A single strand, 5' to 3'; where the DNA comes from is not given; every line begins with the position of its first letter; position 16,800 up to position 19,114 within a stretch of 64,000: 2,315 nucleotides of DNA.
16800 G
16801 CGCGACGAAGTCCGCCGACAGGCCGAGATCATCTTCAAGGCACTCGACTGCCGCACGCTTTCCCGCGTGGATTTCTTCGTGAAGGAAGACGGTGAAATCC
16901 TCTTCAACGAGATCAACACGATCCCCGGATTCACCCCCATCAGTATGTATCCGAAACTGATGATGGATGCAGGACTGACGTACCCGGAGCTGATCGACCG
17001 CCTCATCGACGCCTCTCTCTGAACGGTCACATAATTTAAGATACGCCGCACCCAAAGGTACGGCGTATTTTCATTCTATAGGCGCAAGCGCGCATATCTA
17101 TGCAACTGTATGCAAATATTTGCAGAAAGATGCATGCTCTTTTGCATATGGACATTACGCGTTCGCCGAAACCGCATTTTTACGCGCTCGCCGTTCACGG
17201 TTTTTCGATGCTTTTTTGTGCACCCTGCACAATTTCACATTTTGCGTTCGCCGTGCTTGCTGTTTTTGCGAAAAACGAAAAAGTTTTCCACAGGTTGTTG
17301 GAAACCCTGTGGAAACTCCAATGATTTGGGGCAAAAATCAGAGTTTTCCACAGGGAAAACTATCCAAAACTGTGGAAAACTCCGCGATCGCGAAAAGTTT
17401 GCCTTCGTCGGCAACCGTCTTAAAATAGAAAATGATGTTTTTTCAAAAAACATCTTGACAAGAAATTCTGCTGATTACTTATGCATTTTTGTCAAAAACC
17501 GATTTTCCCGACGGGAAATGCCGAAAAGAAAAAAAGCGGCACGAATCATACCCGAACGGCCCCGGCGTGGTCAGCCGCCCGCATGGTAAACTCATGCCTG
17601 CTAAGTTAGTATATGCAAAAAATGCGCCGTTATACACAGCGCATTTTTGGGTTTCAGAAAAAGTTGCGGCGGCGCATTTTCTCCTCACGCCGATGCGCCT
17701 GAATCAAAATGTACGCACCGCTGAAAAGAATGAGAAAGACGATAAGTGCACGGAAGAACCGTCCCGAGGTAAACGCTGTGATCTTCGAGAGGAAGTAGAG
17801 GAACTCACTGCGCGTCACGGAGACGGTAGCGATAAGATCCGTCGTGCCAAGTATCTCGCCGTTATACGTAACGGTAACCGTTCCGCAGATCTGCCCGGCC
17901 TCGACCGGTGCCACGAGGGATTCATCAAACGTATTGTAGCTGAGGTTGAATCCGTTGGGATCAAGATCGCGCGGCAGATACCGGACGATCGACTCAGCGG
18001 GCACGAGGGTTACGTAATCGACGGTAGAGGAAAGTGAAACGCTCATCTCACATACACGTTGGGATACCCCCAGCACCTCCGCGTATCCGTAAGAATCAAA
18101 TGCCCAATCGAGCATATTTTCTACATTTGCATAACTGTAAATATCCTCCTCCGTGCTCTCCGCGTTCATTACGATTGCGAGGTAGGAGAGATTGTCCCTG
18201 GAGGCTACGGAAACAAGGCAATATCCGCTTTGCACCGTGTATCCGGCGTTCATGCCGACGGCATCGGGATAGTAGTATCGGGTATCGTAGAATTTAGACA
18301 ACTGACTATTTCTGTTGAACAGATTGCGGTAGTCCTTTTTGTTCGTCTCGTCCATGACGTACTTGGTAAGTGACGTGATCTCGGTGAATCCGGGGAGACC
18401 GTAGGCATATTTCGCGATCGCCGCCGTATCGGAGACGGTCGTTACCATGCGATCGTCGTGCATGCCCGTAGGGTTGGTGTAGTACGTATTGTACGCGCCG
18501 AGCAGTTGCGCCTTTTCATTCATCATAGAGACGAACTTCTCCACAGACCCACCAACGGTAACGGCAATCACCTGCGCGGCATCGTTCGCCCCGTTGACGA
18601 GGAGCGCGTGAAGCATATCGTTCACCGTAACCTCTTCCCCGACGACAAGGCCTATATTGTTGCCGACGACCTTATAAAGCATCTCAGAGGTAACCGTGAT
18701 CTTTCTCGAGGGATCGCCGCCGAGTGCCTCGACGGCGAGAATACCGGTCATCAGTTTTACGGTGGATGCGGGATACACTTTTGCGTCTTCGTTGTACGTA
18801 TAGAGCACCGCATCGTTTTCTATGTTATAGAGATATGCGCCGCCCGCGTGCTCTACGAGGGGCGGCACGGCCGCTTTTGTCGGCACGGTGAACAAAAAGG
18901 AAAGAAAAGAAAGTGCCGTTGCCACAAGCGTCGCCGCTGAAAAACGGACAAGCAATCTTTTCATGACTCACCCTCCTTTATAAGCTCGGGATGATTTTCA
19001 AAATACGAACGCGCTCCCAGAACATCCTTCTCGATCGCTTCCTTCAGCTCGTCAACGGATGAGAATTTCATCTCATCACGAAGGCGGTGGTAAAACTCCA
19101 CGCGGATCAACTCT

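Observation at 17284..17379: Four DnaA boxes in two inverted pairs inside a gene-free gap between convergent genes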

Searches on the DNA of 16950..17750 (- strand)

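Call 9: search_rna_families(source=window, start=16950, end=17750, threshold=evalue, max_evalue=10)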
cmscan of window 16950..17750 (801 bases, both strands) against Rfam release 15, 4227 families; matches with E-value up to 10: 15.
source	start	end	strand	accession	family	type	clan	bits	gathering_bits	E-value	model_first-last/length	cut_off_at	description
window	17299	17362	-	RF00240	RNA-OUT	Gene; antisense;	-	24.6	41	0.036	1-70/70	no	RNA-OUT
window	17296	17365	-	RF00053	mir-7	Gene; miRNA;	-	22.7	51.8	0.048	1-91/91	no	mir-7 microRNA precursor family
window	17385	17497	+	RF03155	TD-1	Cis-reg;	CL00124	20.3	64.5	0.91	1-120/120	no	TD-1 RNA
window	17427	17469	+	RF01162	sn668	Gene; snRNA; snoRNA; CD-box;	-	20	40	0.29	1-65/65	no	Small nucleolar RNA sn668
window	17344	17457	-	RF01669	P14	Gene; sRNA;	-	19.4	45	0.29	1-146/146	no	Pseudomonas sRNA P14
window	17035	17143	-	RF00506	Thr_leader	Cis-reg; leader;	-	18.7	55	0.8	1-118/118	no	Threonine operon leader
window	17068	17147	-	RF01694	Bacteroides-1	Gene; sRNA;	-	17.9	43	2.9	1-82/82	no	Bacteroides-1 RNA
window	17284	17379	-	RF04128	MIR8562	Gene; miRNA;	-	17.7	211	1.1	1-242/242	no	MIR8562 microRNA precursor family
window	17284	17379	+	RF04128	MIR8562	Gene; miRNA;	-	17.5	211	1.2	1-242/242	no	MIR8562 microRNA precursor family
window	17611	17654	-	RF03403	mir-5366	Gene; miRNA;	-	17.4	73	1.1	1-71/71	no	mir-5366 microRNA precursor family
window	17305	17473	-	RF01263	snR191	Gene; snRNA; snoRNA; HACA-box;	CL00043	17.1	46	0.2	1-273/273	no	Small nucleolar RNA snR191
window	17285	17378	-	RF04133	MIR2646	Gene; miRNA;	-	16.8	245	0.44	1-256/256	no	MIR2646 microRNA precursor family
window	17478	17608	-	RF01235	snR68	Gene; snRNA; snoRNA; CD-box;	CL00079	15.7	80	9.7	1-137/137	no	Small nucleolar RNA snR68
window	17295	17362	-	RF00827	mir-77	Gene; miRNA;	-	15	83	3.5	1-89/89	no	mir-77 microRNA precursor family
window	17264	17415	+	RF02861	IR_84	Gene; sRNA;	-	15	51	8.7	1-186/186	no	Neisseria sRNA 84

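Call 58: build_rna_model(alignment_id=A7)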
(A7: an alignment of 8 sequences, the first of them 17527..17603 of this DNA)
Model R1 built from alignment A7 (8 sequences, 80 columns); structure: RNAalifold consensus.
model positions 76; base pairs 26; branch points 0; effective number of sequences 1.79; information 0.744 bits per position. Calibrated on 0.2 Mb of random sequence (short: E-values are rough).
structure used (alignment columns):
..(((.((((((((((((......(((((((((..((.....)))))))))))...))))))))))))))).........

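Call 60: search_with_rna_model(model_id=R1, sources=[window, L001, L002, L003, L004, L005, L006, L007, L008, L009, L010, L011, L012, L013, L014, L015, L016, L017, L018, L019, L020, L021, L022, L023, L024, L025, L026, L027, L028, L029, L030, L031, L032, L033, L034, L035, L036, L037, L038, L039, L040, L041, L042, L043, L044, L045, L046, L047, L048, L049, L050, L051, L052, L053, L054, L055, L056, L057, L058, L059, L060, L061, L062, L063, L064, L065, L066, L067, L068, L069, L070, L071, L072, L073, L074, L075, L076, L077, L078, L079, L080, L122, L123, L124, L125, L126, L127, L128, L129, L130, L131, L132, L133], max_evalue=1)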
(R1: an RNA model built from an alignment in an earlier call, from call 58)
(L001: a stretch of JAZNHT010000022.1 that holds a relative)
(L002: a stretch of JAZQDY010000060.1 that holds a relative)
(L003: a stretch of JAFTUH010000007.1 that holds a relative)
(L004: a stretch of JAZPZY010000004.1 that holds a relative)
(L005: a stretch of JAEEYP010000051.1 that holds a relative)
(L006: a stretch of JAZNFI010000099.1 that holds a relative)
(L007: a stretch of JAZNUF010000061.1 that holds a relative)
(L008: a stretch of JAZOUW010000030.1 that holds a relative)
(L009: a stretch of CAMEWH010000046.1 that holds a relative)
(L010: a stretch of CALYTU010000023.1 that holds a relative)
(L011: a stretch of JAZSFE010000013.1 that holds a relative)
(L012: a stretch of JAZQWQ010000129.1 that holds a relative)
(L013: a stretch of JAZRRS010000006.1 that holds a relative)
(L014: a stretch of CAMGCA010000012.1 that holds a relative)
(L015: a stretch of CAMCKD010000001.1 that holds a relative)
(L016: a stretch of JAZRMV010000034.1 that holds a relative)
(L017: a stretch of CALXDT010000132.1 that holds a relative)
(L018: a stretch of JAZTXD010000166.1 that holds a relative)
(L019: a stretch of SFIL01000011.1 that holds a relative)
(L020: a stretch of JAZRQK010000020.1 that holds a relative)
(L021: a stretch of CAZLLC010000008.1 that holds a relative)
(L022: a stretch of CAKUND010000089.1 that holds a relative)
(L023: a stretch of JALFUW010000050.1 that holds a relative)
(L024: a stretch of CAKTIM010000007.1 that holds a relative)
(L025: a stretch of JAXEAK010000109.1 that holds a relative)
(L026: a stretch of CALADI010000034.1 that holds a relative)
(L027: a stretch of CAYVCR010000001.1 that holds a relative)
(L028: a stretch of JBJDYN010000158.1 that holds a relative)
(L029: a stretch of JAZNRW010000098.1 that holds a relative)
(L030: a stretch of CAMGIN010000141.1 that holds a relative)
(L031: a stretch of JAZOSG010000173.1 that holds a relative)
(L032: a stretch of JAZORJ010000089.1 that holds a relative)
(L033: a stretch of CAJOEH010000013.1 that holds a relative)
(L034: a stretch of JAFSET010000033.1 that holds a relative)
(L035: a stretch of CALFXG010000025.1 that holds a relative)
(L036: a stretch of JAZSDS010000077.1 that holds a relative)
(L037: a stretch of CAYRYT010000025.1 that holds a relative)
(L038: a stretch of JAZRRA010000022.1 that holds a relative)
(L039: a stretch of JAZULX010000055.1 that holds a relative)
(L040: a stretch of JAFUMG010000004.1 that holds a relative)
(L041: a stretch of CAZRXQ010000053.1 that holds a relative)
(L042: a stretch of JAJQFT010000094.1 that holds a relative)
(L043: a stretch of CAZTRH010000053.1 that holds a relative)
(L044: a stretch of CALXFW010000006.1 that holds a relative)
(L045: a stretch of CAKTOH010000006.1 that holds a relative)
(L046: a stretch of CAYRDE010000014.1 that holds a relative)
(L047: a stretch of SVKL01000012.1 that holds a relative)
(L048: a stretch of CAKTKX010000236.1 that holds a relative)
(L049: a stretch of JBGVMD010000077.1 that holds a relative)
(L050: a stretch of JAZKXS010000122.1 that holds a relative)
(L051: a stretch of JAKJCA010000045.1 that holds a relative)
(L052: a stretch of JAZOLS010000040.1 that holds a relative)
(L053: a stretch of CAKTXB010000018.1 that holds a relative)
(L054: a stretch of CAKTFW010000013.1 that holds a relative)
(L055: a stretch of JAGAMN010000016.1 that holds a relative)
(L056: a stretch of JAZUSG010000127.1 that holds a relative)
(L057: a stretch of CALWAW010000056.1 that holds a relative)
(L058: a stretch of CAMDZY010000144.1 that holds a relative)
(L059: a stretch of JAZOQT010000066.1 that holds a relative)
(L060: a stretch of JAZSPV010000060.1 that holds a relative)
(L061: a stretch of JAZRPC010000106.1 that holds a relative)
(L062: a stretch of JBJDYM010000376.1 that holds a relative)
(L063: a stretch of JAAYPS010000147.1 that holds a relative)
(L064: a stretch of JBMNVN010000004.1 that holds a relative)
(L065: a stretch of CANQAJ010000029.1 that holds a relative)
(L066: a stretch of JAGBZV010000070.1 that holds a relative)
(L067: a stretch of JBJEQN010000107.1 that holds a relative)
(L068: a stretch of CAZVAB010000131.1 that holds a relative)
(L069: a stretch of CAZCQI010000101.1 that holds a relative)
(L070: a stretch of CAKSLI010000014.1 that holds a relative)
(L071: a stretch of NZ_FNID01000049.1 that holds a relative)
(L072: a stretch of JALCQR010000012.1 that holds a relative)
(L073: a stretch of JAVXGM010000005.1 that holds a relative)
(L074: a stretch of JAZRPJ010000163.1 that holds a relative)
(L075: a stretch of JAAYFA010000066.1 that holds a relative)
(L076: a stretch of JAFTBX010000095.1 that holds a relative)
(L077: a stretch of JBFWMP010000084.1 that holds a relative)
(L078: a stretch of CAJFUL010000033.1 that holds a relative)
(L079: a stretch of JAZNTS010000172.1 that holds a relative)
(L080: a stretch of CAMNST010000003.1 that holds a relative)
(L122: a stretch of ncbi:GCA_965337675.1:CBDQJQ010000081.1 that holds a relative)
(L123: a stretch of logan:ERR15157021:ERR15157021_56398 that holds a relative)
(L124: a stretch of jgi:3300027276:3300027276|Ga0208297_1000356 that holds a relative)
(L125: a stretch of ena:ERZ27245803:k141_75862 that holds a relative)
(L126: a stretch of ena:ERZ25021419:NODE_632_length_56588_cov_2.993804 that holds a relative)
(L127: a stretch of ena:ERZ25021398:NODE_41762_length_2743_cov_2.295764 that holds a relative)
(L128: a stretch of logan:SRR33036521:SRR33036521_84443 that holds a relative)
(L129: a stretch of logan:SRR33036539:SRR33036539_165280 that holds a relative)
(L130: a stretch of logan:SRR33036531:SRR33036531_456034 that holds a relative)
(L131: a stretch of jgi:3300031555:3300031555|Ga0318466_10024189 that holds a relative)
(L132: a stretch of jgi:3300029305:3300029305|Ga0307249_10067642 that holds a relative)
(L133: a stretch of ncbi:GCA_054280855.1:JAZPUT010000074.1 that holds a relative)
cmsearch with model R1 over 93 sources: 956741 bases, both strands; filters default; matches with E-value up to 1: 26.
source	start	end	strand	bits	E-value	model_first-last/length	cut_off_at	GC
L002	7562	7637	-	98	1.2e-25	1-76/76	no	0.57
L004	7550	7625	-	92.5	5.1e-24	1-76/76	no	0.59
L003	7501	7577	-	89.2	5.1e-23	1-76/76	no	0.62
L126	5564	5640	-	89.2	5.1e-23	1-76/76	no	0.62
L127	2022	2098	-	89.2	5.1e-23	1-76/76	no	0.62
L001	7501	7577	-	88.3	9.5e-23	1-76/76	no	0.6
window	17528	17603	-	88.2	1e-22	1-76/76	no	0.59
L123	5801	5876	-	86.7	2.9e-22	1-76/76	no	0.58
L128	3509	3582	-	78.2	9.6e-20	1-76/76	no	0.65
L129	3481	3554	-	78.2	9.6e-20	1-76/76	no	0.65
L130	3501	3574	-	78.2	9.6e-20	1-76/76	no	0.65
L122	6523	6596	-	77.8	1.3e-19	1-76/76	no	0.5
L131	4575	4649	-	38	1e-07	1-76/76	no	0.59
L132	4575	4649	-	38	1e-07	1-76/76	no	0.59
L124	6644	6718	-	25.6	0.00052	1-76/76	no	0.69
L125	4966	5040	-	25.6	0.00052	1-76/76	no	0.69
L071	9812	9856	+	22.8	0.0036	1-76/76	no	0.49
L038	7489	7533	+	20.7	0.016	1-76/76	no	0.36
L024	7549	7595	-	20.5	0.018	1-76/76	no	0.38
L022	235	293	+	20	0.024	1-76/76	no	0.59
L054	1596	1638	+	20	0.025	1-76/76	no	0.49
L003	7511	7572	+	15.5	0.56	6-66/76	no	0.66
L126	5574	5635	+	15.5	0.56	6-66/76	no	0.66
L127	2032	2093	+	15.5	0.56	6-66/76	no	0.66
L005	7449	7493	+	15.2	0.68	1-76/76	no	0.67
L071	9806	9850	-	14.9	0.82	1-76/76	no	0.51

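Call 72: search_dna_similar(query=window:17080-17660:+, collection=plasmids, mode=distant, max_rows=10, max_evalue=0.01)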
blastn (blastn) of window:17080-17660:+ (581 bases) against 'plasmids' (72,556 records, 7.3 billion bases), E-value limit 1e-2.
No match.

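Call 73: search_dna_similar(query=window:17080-17660:+, collection=phages, mode=distant, max_rows=10, max_evalue=0.01)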
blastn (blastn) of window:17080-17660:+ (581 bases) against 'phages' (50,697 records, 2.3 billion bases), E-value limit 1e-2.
No match.

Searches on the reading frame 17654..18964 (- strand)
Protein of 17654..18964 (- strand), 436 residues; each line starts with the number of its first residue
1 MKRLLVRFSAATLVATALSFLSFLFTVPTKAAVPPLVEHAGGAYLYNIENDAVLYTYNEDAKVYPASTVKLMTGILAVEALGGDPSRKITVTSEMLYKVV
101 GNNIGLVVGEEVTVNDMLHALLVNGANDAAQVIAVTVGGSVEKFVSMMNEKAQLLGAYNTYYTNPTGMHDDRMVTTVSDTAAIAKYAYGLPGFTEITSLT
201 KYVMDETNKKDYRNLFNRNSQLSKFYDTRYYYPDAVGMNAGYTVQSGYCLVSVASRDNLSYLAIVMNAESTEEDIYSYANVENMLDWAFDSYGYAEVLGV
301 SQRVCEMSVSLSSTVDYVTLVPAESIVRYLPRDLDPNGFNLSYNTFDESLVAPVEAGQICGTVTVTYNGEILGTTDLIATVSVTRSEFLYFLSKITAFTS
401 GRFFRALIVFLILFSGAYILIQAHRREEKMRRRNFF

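Call 66: search_protein_families(library=pfam, proteins=[window:17654-18964:-], max_evalue=0.00001)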
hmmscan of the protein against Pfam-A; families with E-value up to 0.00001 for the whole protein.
window:17654-18964:- (436 aa): 4 families
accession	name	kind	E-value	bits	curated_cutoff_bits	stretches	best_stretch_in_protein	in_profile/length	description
PF00768.25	Peptidase_S11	-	3e-37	128.8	27.6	1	39-269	11-238/239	D-alanyl-D-alanine carboxypeptidase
PF02113.21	Peptidase_S13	-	1.7e-06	27.5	22.8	1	34-91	12-69/444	D-Ala-D-Ala carboxypeptidase 3 (S13) family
PF13354.11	Beta-lactamase2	-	2.7e-06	27.3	22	1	43-181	2-140/214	Beta-lactamase enzyme family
PF07943.18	PBP5_C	-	3.6e-06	27.5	21.2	1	315-384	23-90/91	Penicillin-binding protein 5, C-terminal domain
